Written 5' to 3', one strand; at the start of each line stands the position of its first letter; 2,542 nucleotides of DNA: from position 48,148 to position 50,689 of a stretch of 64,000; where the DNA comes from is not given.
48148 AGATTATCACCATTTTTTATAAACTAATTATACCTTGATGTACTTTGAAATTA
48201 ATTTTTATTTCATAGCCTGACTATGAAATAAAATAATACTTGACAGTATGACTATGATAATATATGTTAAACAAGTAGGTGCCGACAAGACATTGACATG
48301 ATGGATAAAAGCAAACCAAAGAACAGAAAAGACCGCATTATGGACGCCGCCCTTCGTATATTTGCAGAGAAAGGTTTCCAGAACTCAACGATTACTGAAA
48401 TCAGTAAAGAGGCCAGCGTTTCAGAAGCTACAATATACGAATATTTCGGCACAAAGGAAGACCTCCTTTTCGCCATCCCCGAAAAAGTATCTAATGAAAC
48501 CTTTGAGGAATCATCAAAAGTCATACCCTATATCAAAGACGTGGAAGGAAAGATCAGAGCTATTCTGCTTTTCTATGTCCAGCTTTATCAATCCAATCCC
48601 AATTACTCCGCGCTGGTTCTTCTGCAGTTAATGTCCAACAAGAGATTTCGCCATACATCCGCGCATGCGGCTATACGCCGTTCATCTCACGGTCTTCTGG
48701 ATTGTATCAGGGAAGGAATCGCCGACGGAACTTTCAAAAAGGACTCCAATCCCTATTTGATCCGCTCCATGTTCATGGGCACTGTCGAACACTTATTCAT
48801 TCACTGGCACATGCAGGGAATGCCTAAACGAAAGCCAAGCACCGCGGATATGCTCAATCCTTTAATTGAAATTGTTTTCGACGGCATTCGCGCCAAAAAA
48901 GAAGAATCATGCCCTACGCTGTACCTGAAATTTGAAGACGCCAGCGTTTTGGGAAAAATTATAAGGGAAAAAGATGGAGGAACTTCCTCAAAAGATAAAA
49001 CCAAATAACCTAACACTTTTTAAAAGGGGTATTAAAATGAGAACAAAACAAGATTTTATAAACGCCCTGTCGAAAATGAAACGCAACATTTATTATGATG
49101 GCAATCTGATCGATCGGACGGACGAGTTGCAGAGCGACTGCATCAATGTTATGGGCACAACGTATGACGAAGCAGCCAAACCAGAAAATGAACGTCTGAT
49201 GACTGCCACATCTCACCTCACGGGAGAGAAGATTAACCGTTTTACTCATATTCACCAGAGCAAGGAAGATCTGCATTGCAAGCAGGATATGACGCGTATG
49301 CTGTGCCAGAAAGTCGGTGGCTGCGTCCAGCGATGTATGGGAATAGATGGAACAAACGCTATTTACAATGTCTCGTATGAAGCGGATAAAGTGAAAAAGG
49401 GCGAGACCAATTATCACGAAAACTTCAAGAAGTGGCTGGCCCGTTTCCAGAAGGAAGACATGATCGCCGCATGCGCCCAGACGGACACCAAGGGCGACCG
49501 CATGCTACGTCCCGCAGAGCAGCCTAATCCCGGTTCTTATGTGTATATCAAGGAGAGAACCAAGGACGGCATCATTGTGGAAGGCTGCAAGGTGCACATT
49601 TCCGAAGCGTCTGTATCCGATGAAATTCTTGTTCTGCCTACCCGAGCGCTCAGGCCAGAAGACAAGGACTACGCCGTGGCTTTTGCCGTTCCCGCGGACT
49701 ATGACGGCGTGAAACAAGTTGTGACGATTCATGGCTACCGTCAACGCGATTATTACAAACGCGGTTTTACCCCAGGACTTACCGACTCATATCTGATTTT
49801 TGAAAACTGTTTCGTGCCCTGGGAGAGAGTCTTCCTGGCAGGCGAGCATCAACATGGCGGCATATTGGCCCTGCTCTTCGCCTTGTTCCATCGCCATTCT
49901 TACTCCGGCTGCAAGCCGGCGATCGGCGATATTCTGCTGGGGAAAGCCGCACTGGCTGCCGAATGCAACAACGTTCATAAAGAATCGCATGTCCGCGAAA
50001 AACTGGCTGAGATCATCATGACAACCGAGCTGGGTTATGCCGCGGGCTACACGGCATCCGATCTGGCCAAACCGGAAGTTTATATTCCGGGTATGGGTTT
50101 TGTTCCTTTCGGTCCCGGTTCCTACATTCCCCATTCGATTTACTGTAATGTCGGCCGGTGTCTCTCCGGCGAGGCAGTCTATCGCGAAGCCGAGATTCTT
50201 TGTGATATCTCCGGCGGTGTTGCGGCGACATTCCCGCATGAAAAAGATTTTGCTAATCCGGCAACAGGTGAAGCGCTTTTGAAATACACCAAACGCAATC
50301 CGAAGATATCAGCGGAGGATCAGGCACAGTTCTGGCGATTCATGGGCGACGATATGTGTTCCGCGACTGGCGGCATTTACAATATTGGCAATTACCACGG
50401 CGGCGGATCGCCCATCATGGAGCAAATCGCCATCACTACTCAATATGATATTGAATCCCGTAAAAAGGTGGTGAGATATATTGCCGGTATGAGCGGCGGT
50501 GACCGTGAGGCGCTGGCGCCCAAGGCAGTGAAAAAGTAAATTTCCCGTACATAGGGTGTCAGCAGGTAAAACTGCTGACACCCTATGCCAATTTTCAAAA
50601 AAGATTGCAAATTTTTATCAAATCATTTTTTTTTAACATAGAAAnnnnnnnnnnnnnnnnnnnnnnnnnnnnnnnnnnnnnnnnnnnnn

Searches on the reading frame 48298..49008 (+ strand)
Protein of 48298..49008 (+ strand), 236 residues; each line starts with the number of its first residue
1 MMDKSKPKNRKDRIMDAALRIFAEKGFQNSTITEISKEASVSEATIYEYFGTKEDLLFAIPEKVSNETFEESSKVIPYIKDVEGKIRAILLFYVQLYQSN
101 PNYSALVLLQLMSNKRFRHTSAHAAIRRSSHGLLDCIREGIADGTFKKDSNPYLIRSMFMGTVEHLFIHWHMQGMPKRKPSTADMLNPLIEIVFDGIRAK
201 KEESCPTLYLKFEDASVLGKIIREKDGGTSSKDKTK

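Call 67: search_protein_families(library=pfam, proteins=[window:48298-49008:+], max_evalue=0.001)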
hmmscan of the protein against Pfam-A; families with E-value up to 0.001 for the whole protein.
window:48298-49008:+ (236 aa): 3 families
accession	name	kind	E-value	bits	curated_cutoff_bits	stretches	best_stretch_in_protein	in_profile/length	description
PF00440.29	TetR_N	-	1.2e-16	60.6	24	1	14-60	1-47/47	Bacterial regulatory proteins, tetR family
PF08359.16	TetR_C_4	-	1.6e-05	25.5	21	1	69-174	9-114/133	YsiA-like protein, C-terminal region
PF17932.6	TetR_C_24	-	0.00016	22.3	26.4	1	82-166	4-87/114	Tetracyclin repressor-like, C-terminal domain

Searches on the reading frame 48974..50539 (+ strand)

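Call 67: search_protein_families(library=pfam, proteins=[window:48974-50539:+], max_evalue=0.001)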
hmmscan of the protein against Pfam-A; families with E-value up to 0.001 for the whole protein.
window:48974-50539:+ (521 aa): 2 families
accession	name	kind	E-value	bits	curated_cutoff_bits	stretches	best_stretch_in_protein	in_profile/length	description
PF11794.13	HpaB_N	-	3.4e-81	273.2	35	1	24-288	1-270/270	4-hydroxyphenylacetate 3-hydroxylase N terminal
PF03241.18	HpaB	-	5.4e-53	179.6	25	1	300-505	6-202/202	4-hydroxyphenylacetate 3-hydroxylase C terminal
